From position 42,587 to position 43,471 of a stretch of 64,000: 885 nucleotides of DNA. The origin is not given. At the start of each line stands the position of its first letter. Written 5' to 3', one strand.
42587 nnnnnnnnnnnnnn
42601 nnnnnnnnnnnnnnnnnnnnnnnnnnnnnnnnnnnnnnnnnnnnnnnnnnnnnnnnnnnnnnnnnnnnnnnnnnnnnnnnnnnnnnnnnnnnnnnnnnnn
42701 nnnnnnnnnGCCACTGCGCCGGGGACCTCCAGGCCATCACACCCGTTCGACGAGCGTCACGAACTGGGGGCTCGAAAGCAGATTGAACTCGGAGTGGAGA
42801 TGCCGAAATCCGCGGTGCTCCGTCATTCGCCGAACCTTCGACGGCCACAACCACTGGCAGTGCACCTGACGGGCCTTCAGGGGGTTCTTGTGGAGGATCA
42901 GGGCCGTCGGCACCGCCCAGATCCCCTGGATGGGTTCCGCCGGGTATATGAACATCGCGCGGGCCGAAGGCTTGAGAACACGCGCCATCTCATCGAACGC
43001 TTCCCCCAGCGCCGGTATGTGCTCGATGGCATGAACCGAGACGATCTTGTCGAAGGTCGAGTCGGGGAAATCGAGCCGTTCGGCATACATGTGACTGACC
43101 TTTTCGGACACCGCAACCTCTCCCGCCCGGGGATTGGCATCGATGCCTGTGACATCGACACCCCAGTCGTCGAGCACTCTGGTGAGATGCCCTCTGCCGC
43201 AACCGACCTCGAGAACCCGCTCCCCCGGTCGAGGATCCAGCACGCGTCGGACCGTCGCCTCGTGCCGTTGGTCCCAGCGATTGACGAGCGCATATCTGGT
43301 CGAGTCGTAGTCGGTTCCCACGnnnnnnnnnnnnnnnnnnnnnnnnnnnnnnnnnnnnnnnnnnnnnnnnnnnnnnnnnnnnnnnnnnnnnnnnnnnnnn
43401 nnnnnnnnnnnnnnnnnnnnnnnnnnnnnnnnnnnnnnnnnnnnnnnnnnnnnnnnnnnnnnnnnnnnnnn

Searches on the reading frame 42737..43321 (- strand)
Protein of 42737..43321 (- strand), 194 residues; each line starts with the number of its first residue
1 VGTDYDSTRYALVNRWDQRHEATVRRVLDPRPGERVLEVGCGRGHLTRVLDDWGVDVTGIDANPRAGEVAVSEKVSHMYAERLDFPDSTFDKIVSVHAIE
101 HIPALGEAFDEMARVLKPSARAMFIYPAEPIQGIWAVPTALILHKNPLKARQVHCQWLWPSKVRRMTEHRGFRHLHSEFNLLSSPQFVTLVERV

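Call 13: search_protein_families(library=pfam, proteins=[window:42737-43321:-], max_evalue=0.001)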
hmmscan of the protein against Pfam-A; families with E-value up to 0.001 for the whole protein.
window:42737-43321:- (194 aa): 9 families
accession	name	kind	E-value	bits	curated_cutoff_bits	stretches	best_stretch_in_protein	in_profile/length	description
PF13489.12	Methyltransf_23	-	1.4e-21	77.4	27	1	23-176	12-163/164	Methyltransferase domain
PF08241.18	Methyltransf_11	-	1.3e-18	67.9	21.2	1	37-122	1-93/95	Methyltransferase domain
PF13649.12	Methyltransf_25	-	1.1e-15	58.5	27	1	36-118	1-95/97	Methyltransferase domain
PF13847.12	Methyltransf_31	-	1.9e-11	44.3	27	1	32-128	3-113/145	Methyltransferase domain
PF08242.18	Methyltransf_12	-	1.5e-09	38.9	30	1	37-120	1-96/98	Methyltransferase domain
PF07021.18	MetW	-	1.4e-07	31.8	21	1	31-144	12-124/193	Methionine biosynthesis protein MetW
PF02353.26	CMAS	-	2.2e-07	30.9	27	1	26-103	56-141/273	Mycolic acid cyclopropane synthetase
PF13679.12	Methyltransf_32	-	1.4e-05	25.5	27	1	22-93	15-92/143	Methyltransferase domain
PF01209.24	Ubie_methyltran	-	2.6e-05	24.1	20.1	1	19-125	34-152/233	ubiE/COQ5 methyltransferase family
